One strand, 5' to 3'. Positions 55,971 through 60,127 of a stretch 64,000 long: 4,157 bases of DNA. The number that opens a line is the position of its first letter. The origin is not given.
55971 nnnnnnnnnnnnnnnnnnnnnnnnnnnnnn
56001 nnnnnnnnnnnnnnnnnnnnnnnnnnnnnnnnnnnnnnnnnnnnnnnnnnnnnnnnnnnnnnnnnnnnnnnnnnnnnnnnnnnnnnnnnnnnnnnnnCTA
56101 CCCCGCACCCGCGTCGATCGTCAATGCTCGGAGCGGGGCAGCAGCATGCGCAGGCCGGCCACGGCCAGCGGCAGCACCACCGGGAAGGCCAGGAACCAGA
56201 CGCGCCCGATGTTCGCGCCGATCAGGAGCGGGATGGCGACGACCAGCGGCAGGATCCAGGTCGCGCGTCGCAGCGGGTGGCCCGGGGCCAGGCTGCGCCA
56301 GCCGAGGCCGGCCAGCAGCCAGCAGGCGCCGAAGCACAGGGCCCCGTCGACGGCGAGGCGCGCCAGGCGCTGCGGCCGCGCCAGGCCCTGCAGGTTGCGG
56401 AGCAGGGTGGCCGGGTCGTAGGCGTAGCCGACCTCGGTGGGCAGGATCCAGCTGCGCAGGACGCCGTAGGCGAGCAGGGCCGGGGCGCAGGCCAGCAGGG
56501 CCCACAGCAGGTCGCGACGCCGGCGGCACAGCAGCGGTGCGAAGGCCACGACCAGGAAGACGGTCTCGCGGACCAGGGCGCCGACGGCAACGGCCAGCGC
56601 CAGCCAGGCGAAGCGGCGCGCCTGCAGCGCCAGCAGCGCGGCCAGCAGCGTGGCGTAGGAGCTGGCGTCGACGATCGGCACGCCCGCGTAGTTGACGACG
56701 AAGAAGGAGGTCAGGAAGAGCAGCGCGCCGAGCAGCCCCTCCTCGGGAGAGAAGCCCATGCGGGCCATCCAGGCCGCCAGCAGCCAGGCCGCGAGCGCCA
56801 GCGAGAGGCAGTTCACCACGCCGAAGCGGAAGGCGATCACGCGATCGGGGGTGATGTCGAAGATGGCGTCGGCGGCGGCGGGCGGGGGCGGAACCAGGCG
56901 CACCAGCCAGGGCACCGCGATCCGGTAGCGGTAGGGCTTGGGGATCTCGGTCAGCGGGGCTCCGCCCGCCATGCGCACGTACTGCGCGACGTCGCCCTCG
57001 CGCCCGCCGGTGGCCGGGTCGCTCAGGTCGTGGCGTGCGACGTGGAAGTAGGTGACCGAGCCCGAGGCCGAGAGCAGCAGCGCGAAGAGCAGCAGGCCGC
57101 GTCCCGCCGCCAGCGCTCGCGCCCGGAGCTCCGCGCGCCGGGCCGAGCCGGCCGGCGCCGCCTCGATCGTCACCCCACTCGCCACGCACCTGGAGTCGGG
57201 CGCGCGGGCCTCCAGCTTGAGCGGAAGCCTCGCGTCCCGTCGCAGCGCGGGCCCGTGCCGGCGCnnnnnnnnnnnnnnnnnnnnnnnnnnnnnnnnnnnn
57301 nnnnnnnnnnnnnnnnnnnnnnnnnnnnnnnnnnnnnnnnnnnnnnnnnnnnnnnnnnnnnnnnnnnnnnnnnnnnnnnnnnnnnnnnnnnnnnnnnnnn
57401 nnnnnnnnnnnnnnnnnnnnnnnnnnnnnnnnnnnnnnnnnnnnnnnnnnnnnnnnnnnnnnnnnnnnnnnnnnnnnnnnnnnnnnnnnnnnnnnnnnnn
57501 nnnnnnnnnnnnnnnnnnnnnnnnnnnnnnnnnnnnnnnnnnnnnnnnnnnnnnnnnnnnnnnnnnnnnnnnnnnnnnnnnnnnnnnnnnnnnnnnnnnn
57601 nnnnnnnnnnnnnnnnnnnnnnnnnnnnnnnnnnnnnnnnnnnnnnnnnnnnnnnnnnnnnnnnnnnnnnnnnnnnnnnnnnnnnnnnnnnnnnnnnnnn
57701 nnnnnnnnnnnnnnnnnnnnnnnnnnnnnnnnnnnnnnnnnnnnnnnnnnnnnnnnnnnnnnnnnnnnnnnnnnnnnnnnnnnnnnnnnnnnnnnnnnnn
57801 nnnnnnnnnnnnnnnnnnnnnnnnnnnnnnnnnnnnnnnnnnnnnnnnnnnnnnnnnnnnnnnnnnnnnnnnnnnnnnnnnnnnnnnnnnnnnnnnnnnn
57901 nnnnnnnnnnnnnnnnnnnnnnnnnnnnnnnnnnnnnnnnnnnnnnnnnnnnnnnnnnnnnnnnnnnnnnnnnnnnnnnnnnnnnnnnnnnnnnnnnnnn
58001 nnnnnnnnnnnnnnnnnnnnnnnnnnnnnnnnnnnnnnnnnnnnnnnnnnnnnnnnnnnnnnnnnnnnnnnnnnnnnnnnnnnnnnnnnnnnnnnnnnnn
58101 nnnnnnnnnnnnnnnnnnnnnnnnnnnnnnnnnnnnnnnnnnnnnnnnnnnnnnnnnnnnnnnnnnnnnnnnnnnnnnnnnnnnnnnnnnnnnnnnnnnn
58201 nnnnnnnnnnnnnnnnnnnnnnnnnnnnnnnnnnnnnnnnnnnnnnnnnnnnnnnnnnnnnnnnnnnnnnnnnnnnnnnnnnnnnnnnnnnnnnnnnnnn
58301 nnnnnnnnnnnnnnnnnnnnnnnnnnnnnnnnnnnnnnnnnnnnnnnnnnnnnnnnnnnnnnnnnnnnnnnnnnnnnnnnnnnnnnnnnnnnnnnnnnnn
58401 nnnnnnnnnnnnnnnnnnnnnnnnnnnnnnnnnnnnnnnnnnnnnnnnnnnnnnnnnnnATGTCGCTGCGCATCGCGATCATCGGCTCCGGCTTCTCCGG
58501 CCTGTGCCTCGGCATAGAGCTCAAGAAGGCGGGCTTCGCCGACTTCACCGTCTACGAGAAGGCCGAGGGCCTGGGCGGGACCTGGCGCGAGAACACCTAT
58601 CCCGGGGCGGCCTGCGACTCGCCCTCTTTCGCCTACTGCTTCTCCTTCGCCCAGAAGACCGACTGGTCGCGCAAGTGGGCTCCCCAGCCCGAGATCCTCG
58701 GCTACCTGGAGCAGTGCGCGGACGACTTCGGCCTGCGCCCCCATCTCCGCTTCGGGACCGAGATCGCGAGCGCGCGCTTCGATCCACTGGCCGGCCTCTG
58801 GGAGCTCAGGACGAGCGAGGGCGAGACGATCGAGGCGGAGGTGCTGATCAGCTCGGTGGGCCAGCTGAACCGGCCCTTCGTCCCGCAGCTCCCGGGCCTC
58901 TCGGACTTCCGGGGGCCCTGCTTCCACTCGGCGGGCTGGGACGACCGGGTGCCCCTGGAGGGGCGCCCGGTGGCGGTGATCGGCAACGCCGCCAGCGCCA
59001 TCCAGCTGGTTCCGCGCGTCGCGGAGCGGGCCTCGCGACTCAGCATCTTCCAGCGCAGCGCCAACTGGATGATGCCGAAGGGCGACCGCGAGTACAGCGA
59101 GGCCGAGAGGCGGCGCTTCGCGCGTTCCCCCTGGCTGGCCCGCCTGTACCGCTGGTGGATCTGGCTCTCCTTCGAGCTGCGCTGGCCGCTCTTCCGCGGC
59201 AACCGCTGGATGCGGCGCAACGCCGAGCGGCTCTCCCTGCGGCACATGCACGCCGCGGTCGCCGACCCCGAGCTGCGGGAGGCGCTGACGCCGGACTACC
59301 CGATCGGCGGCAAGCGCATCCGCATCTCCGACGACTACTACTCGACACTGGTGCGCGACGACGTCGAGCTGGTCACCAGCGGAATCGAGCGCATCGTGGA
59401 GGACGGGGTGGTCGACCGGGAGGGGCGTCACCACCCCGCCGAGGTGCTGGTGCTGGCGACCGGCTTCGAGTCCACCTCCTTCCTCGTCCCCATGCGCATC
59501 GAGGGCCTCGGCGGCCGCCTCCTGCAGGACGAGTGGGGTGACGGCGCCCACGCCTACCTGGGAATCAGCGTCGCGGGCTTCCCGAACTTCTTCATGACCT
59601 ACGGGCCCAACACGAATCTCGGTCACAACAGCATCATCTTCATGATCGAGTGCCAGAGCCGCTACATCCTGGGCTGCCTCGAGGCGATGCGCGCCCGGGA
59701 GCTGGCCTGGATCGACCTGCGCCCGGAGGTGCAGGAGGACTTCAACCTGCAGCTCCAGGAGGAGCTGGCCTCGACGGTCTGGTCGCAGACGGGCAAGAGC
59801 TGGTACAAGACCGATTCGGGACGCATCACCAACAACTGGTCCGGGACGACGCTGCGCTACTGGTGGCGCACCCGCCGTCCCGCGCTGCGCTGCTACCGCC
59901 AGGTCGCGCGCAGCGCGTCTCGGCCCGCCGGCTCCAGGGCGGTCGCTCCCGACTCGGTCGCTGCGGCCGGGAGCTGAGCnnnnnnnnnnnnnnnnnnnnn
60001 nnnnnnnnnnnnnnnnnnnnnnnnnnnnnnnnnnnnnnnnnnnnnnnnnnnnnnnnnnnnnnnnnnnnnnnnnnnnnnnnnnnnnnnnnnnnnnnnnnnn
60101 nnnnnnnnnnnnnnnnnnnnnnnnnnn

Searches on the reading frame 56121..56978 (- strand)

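Call 18: search_protein_families(library=pfam, proteins=[window:56121-56978:-], max_evalue=0.01)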
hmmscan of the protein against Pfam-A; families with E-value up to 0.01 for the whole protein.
window:56121-56978:- (285 aa): 0 families

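Call 27: search_protein_families(library=ncbifam, proteins=[window:56121-56978:-], max_evalue=1)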
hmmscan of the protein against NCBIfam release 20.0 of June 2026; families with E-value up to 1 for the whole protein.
window:56121-56978:- (285 aa): 2 families
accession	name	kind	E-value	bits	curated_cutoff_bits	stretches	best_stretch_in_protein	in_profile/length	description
NF046093.1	AZOBR_p60025_fam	subfamily_domain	6.2e-07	28.9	150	1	47-165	111-228/232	AZOBR_p60025 family cell surface glycopolymer formation protein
NF009784.2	PRK13279.1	equivalog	0.39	9.3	567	1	48-133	81-173/539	lipid IV(A) 4-amino-4-deoxy-L-arabinosyltransferase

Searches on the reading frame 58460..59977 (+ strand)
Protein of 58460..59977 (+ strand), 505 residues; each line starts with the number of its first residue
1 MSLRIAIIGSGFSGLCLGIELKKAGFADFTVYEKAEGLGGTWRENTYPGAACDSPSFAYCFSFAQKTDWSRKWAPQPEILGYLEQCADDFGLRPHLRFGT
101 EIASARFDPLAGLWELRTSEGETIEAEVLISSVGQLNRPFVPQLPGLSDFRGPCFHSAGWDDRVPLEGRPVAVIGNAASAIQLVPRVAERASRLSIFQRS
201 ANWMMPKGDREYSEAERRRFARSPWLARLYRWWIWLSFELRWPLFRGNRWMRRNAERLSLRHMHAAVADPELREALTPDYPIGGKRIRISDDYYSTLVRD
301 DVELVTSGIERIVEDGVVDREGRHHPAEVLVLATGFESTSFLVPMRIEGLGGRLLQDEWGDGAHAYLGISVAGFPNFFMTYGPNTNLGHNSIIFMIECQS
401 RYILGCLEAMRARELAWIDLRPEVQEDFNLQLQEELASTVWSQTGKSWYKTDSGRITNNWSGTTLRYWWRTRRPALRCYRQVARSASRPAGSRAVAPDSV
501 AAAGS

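Call 50: find_encoding_contigs(protein=window:58460-59977:+, flank=10000, max_places=3)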
Protein window:58460-59977:+ (505 aa): no gene with exactly this product is on record in the collection.
